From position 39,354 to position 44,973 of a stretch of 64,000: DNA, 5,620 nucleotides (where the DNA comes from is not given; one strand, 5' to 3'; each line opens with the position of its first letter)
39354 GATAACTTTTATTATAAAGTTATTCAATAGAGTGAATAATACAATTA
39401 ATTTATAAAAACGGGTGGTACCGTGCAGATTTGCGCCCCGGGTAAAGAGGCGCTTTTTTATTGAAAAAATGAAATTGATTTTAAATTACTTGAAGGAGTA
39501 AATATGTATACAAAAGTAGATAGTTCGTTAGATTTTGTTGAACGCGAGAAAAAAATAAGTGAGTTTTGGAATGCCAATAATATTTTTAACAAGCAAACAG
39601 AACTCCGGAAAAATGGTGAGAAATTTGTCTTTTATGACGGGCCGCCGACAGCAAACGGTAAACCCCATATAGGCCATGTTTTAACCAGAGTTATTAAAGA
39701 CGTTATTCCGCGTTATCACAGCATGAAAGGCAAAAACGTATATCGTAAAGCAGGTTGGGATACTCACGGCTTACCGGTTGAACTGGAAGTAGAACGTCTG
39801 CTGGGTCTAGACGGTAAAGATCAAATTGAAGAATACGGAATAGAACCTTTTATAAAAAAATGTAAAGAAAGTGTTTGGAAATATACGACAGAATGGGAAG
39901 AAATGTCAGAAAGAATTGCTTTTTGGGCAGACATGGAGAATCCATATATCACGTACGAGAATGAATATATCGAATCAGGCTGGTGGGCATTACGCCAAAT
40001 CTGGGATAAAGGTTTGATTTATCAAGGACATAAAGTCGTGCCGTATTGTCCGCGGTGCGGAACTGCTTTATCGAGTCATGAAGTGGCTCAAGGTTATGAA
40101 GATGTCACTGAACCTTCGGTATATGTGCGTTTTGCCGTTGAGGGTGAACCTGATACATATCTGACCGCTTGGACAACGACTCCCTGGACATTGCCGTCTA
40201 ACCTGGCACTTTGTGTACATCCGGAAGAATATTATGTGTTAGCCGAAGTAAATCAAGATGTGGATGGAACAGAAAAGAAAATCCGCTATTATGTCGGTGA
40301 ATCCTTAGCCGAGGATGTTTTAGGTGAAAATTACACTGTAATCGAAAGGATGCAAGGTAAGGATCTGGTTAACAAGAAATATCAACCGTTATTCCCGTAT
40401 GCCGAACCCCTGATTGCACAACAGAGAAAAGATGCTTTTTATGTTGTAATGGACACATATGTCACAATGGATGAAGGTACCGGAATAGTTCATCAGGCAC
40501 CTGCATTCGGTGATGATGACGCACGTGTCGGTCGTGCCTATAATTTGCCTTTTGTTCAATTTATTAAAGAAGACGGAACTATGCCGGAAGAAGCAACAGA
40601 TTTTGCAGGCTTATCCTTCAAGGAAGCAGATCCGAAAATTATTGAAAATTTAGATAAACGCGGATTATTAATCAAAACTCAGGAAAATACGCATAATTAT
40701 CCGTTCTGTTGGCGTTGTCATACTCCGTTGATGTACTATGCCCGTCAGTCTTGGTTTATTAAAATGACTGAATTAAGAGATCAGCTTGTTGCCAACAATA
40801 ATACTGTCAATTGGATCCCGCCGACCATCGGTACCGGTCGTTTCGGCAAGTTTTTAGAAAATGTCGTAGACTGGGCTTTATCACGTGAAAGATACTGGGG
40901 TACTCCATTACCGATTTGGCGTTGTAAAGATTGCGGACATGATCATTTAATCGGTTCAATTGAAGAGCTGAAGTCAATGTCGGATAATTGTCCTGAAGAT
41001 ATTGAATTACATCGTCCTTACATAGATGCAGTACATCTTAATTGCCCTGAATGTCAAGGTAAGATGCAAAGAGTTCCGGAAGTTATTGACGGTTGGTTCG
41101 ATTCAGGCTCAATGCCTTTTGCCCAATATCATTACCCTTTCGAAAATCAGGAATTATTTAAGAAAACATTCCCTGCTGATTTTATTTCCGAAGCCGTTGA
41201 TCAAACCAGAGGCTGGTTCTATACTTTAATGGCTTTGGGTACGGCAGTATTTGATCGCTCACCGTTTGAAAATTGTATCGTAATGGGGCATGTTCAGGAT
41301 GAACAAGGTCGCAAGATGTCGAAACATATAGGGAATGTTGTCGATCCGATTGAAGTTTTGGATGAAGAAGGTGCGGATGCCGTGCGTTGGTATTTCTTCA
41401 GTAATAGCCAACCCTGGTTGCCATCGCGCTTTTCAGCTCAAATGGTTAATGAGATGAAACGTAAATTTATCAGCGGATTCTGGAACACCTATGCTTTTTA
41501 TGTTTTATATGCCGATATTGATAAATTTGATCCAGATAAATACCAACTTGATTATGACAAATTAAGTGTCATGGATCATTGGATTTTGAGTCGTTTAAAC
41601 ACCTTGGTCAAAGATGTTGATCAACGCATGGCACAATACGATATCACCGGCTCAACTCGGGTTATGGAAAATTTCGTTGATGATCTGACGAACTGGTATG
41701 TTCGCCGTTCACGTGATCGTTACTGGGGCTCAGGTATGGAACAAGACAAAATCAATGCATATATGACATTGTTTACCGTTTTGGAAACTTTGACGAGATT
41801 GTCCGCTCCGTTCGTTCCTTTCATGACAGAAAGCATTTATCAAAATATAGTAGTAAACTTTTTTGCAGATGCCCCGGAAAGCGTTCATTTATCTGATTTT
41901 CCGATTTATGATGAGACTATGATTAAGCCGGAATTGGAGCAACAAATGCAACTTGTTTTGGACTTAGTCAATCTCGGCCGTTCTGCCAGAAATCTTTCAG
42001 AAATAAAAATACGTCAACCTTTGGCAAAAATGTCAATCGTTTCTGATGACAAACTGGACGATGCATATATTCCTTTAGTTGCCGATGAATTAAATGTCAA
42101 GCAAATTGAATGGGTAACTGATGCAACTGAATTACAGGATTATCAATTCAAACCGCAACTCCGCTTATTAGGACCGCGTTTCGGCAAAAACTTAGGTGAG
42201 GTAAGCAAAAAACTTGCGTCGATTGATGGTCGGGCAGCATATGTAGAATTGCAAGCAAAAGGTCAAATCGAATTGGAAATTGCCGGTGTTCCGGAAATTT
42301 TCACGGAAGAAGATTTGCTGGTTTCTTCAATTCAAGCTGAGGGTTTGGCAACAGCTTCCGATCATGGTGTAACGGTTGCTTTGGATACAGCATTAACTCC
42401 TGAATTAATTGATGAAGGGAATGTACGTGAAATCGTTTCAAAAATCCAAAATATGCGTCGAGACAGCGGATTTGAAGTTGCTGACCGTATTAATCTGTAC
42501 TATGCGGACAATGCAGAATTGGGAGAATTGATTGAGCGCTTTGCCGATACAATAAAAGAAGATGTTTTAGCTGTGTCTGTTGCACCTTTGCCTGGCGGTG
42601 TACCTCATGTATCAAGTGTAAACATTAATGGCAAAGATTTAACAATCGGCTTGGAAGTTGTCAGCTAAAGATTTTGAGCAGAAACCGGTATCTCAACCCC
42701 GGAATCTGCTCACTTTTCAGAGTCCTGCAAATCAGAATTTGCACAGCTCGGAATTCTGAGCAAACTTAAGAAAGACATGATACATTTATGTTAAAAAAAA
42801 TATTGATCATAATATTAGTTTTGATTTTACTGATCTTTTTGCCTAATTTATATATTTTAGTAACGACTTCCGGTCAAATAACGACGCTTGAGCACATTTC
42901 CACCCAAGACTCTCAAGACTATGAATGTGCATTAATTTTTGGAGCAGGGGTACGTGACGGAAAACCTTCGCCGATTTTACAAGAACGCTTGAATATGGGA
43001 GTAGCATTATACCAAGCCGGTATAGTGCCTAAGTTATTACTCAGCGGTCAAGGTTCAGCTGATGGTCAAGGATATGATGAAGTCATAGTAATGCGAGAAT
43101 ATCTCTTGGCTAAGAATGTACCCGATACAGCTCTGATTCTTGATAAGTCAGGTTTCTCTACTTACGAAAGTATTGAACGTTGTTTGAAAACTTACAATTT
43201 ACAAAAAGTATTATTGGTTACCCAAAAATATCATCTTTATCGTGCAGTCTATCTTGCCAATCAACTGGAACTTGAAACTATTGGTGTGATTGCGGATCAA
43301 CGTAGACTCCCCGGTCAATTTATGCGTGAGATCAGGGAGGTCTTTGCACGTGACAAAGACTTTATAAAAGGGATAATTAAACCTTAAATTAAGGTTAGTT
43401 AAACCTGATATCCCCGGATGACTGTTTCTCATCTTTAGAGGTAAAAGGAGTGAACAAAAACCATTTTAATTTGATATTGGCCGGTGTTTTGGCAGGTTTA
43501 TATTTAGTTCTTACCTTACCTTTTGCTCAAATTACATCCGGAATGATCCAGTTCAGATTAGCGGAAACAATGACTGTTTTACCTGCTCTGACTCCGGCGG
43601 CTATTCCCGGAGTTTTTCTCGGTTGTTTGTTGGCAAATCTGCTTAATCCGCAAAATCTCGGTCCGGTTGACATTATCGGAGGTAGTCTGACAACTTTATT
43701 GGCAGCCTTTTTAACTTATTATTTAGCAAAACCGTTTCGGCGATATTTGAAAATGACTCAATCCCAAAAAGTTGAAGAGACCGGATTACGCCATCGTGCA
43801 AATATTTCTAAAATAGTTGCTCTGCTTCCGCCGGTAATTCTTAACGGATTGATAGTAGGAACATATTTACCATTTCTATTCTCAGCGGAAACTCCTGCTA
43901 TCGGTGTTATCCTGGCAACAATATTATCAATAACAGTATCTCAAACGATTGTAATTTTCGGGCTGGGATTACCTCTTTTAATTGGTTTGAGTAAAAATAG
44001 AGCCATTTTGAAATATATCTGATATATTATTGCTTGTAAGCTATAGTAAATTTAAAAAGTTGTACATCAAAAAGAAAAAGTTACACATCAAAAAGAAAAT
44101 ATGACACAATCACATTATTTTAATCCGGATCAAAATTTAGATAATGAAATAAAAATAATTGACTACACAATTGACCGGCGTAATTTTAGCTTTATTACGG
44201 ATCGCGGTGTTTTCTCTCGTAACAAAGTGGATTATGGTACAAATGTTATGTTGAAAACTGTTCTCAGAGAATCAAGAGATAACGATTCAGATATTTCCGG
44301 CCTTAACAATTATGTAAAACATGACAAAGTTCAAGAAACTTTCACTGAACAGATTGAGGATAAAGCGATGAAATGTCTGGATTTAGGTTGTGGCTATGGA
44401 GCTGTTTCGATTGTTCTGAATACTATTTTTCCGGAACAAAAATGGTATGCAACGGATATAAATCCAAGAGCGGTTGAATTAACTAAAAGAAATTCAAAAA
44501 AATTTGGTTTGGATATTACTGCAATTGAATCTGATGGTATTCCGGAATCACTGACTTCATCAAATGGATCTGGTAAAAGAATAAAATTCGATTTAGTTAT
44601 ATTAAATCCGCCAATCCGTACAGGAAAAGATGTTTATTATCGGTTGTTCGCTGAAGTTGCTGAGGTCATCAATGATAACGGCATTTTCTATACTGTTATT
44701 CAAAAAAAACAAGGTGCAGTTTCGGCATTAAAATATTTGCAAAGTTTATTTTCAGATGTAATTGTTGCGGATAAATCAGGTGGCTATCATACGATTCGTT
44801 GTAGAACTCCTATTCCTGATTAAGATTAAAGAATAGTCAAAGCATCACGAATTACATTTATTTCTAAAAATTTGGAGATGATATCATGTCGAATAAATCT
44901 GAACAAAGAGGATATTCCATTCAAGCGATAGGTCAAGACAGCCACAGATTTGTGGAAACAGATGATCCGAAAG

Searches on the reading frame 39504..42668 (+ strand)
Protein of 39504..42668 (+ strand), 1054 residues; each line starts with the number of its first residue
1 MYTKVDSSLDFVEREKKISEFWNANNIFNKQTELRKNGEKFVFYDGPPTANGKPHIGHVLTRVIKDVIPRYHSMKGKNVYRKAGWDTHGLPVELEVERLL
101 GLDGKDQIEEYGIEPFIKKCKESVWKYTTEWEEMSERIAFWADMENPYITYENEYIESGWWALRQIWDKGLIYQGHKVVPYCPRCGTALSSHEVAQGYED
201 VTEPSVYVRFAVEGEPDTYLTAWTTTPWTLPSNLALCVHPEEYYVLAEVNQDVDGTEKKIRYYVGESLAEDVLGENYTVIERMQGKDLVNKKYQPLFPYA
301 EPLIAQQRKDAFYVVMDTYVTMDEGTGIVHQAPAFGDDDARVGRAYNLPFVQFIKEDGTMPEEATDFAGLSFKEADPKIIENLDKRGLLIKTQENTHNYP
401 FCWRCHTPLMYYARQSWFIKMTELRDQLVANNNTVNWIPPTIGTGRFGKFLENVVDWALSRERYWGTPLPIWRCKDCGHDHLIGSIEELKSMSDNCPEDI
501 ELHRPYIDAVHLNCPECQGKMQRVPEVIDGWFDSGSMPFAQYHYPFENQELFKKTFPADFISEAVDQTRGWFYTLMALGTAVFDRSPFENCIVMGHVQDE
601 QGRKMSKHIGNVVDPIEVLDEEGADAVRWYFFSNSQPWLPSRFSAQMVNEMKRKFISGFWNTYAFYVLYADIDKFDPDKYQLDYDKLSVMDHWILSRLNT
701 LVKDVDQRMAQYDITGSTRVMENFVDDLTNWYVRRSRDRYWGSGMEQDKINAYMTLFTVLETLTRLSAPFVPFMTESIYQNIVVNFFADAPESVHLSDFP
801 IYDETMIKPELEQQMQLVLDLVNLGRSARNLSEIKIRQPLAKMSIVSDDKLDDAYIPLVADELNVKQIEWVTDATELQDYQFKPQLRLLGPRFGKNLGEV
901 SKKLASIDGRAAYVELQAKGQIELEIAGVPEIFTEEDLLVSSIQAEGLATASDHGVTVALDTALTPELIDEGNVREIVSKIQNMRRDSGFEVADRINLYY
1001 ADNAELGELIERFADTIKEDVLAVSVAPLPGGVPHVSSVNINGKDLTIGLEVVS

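Call 67: search_protein_families(library=pfam, proteins=[window:39504-42668:+], max_evalue=0.000001)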
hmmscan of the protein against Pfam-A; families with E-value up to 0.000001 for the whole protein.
window:39504-42668:+ (1054 aa): 4 families
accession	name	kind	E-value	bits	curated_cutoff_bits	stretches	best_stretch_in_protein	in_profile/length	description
PF00133.28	tRNA-synt_1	-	8.9e-130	433.6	22.7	1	18-635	2-405/414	tRNA synthetases class I (I, L, M and V)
PF19302.4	DUF5915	-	1.9e-52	178.1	27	1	858-1052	3-194/195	Domain of unknown function (DUF5915)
PF08264.19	Anticodon_1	-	2.4e-32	112.3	25.1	1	691-841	1-145/148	Anticodon-binding domain of tRNA ligase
PF09334.17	tRNA-synt_1g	-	3.9e-19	69.1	20.1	1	50-187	10-144/391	tRNA synthetases class I (M)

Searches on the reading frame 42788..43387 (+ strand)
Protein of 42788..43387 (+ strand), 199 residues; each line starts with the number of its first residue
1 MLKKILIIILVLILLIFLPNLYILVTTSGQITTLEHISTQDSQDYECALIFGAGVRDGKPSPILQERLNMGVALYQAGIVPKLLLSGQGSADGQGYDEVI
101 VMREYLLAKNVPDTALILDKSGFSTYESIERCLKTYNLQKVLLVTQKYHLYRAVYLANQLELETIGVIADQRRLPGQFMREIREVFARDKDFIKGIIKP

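Call 67: search_protein_families(library=pfam, proteins=[window:42788-43387:+], max_evalue=0.000001)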
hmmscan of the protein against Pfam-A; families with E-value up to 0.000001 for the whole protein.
window:42788-43387:+ (199 aa): 1 family
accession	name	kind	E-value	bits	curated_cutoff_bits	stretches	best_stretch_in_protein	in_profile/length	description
PF02698.23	DUF218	-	3.6e-22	79.2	27.6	1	48-169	3-109/133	DUF218 domain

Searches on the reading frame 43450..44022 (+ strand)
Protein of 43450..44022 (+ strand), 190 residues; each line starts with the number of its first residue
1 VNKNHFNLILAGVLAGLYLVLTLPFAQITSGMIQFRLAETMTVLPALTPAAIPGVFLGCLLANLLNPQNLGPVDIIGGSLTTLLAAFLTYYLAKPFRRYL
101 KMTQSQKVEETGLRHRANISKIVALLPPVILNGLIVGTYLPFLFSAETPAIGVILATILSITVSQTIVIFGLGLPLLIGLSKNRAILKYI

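Call 67: search_protein_families(library=pfam, proteins=[window:43450-44022:+], max_evalue=0.000001)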
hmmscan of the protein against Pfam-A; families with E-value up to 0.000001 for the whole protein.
window:43450-44022:+ (190 aa): 1 family
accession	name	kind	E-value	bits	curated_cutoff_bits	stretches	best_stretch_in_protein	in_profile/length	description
PF06177.16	QueT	-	6.5e-36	124.2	33.7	1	9-182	2-141/141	QueT transporter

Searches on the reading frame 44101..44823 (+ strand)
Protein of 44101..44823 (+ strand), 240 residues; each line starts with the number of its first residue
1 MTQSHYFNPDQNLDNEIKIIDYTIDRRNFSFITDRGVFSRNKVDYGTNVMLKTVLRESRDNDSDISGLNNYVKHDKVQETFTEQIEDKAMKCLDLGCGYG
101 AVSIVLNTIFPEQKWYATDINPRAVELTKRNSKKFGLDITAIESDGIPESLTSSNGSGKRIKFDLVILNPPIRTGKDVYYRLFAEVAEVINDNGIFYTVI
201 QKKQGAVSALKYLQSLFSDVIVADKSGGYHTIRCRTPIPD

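Call 53: search_protein_families(library=ncbifam, proteins=[window:44101-44823:+], max_evalue=1e-8)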
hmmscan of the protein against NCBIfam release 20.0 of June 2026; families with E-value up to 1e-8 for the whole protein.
window:44101-44823:+ (240 aa): 5 families
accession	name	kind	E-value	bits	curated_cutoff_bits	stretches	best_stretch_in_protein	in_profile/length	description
TIGR03534.1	RF_mod_PrmC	equivalog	8.1e-16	58.2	199.1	1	79-171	78-165/253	peptide chain release factor N(5)-glutamine methyltransferase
NF007023.0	PRK09489.1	equivalog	3.2e-11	43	295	0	90-182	198-281/342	16S rRNA (guanine(1207)-N(2))-methyltransferase RsmC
TIGR00536.1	hemK_fam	subfamily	5e-11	42.2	115.5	1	78-171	103-191/286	HemK family protein methyltransferase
TIGR03533.1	L3_gln_methyl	equivalog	7.4e-10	38.6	229.7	1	77-173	109-200/284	50S ribosomal protein L3 N(5)-glutamine methyltransferase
NF011529.0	PRK14968.1-3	equivalog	1.2e-09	37.9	162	0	85-171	30-107/198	putative methyltransferase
